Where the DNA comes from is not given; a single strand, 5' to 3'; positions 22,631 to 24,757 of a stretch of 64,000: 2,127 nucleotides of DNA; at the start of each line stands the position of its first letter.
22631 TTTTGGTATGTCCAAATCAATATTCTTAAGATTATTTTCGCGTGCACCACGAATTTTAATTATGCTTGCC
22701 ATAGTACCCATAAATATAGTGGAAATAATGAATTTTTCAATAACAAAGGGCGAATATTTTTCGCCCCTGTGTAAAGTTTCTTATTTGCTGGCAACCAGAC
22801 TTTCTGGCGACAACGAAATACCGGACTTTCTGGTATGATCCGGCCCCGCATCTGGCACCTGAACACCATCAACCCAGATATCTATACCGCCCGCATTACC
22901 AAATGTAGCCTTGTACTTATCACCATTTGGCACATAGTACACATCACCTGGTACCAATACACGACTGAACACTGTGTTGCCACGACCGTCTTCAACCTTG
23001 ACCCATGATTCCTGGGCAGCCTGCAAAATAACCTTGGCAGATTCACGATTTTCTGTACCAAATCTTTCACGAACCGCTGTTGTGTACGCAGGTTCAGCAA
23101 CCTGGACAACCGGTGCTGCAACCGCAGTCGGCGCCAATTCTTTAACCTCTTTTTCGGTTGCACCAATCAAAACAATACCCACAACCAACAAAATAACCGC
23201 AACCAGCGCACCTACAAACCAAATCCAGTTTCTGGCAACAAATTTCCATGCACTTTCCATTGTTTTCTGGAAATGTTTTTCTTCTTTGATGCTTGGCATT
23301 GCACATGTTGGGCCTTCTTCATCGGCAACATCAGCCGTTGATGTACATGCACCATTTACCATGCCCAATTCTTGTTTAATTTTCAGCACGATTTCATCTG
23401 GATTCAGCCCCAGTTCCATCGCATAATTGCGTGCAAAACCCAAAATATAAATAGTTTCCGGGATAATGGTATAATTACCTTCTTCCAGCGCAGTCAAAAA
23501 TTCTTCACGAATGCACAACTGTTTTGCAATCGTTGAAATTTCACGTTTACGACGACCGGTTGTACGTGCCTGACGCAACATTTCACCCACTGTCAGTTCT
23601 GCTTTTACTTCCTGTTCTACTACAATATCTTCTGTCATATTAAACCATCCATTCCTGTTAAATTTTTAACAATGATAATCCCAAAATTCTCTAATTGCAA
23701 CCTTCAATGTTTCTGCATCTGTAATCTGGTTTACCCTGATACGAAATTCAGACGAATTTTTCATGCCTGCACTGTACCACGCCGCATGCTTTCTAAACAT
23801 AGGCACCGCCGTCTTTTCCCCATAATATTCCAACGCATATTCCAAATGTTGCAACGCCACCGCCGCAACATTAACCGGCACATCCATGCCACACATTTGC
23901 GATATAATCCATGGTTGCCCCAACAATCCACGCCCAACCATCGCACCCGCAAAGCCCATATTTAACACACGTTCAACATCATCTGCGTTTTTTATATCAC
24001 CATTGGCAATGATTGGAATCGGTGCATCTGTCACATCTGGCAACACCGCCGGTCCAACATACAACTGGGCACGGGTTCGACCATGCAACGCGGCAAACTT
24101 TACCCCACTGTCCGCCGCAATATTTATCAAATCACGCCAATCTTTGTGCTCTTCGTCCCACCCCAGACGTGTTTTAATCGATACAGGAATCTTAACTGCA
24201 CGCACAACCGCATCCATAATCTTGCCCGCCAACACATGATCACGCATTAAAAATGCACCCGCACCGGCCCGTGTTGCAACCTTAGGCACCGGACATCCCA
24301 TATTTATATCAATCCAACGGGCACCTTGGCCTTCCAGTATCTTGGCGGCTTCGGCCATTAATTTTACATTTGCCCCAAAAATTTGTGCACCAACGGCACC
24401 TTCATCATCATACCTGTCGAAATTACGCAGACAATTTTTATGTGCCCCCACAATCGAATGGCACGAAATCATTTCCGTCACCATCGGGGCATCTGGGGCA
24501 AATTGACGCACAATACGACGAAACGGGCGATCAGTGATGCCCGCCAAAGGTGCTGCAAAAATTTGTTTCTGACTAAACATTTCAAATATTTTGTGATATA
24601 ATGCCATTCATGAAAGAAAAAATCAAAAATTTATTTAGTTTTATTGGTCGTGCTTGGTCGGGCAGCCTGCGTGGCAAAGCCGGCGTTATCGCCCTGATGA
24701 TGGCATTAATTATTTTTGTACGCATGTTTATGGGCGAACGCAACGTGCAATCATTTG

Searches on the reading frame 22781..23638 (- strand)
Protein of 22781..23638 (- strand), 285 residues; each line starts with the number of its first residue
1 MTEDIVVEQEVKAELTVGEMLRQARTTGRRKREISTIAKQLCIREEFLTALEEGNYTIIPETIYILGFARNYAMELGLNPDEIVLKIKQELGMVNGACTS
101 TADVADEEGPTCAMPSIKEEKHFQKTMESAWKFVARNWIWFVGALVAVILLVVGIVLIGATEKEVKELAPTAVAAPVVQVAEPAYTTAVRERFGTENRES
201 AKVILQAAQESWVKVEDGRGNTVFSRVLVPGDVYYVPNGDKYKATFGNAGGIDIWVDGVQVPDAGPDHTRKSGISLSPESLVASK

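Call 82: search_protein_families(library=pfam, proteins=[window:22781-23638:-], max_evalue=0.00001)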
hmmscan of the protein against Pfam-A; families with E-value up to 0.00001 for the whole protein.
window:22781-23638:- (285 aa): 2 families
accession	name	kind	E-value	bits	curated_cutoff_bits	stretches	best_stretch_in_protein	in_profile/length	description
PF13413.12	HTH_25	-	1e-14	54.5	24.6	1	20-83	1-62/62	Helix-turn-helix domain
PF13464.11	RodZ_C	-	5e-14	52.4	23.9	1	205-265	2-62/72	RodZ C-terminal domain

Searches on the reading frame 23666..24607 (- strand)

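Call 82: search_protein_families(library=pfam, proteins=[window:23666-24607:-], max_evalue=0.00001)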
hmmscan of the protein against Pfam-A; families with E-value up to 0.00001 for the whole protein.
window:23666-24607:- (313 aa): 1 family
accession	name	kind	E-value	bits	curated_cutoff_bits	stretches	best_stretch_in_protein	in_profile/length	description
PF01207.24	Dus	-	1.8e-73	247.8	20.4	1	18-301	2-298/311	Dihydrouridine synthase (Dus)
